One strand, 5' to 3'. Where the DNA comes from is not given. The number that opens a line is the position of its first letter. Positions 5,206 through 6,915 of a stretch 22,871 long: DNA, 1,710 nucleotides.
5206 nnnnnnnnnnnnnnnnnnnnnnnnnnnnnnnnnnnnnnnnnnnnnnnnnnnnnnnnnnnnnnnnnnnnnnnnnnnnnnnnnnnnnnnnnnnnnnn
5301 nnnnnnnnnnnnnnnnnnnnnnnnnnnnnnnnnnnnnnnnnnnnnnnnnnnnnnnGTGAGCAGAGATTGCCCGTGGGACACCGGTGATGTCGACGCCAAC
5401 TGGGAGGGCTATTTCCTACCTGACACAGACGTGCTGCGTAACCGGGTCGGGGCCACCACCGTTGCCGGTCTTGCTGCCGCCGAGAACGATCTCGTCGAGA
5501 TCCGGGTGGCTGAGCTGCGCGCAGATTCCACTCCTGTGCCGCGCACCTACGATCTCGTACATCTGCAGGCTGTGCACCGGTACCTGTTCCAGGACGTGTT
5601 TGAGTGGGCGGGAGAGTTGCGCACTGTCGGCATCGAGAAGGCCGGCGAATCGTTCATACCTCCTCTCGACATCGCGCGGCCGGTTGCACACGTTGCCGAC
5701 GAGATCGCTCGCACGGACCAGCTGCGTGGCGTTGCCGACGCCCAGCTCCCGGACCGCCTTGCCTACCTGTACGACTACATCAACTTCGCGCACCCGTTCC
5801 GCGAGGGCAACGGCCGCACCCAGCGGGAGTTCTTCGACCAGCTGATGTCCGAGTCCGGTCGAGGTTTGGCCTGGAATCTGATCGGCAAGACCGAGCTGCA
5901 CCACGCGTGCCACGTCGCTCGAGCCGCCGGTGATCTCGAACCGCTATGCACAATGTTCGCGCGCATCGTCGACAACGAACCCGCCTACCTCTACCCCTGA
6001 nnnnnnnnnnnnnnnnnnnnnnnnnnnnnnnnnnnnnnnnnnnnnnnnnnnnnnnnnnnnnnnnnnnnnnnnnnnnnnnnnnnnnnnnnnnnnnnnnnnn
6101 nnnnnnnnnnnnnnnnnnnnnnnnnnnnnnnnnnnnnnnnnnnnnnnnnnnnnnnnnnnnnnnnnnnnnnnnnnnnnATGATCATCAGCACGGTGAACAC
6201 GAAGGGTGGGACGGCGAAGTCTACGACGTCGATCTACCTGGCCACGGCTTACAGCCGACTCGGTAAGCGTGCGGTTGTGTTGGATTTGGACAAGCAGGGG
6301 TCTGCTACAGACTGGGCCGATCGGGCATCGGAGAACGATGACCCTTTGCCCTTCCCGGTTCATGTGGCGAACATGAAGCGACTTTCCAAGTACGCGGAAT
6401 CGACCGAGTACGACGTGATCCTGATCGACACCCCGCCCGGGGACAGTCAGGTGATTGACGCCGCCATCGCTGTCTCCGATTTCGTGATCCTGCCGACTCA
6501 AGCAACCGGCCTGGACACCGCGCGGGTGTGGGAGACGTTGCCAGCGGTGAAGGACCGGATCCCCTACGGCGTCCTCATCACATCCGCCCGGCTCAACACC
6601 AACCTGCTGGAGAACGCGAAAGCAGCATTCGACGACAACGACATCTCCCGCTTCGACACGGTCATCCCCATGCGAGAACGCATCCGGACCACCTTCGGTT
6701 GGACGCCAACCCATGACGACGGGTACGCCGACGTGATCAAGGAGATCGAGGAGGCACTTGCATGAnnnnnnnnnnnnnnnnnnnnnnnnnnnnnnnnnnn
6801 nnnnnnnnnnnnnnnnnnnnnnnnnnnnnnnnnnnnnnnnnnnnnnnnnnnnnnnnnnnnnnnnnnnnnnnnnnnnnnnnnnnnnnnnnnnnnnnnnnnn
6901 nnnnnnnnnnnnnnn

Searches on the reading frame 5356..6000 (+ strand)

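Call 12: search_protein_families(library=pfam, proteins=[window:5356-6000:+], max_evalue=0.01)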
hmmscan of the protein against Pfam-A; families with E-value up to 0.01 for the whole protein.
window:5356-6000:+ (214 aa): 1 family
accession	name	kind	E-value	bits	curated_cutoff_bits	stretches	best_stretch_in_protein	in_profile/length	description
PF02661.23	Fic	-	1.3e-13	52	24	1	66-163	3-92/93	Fic/DOC family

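Call 98: search_protein_families(library=padloc, proteins=[window:5356-6000:+], max_evalue=0.001)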
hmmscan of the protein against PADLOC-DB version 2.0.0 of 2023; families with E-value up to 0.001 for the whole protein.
window:5356-6000:+ (214 aa): 5 families
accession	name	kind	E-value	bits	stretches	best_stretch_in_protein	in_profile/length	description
PDLC04838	PDC-S04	-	9e-63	209.8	1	13-207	13-204/209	-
PDLC04839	PDC-S04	-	6.7e-29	99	1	23-206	18-203/205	-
PDLC04842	PDC-S04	-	2.1e-16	58.3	1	67-185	44-152/202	-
PDLC04841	PDC-S04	-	2.3e-14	51.7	1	69-186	144-251/292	-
PDLC05078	PDC-S72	-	8.9e-06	23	1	42-95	80-130/377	-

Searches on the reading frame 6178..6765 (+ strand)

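Call 12: search_protein_families(library=pfam, proteins=[window:6178-6765:+], max_evalue=0.01)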
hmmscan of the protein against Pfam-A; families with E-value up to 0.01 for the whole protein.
window:6178-6765:+ (195 aa): 7 families
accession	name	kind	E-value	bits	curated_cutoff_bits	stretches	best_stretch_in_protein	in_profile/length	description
PF13614.12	AAA_31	-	3.3e-17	63.4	27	2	2-49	3-50/177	AAA domain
PF01656.29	CbiA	-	1.6e-12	47.9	25.4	1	3-168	1-114/125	CobQ/CobB/MinD/ParA nucleotide binding domain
PF09140.17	MipZ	-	9.9e-12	45.2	20.7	1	2-113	2-135/262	ATPase MipZ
PF07015.17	VirC1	-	2.3e-09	37.4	24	1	3-124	4-130/231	VirC1 protein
PF10609.15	ParA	-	2.9e-08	33.9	27.1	1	2-43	5-46/246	NUBPL iron-transfer P-loop NTPase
PF02374.21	ArsA_ATPase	-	7.9e-06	25.7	24.3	0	62-87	109-134/305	Anion-transporting ATPase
PF06564.18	CBP_BcsQ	-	0.0032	17.5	21.3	0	7-38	8-39/234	Cellulose biosynthesis protein BcsQ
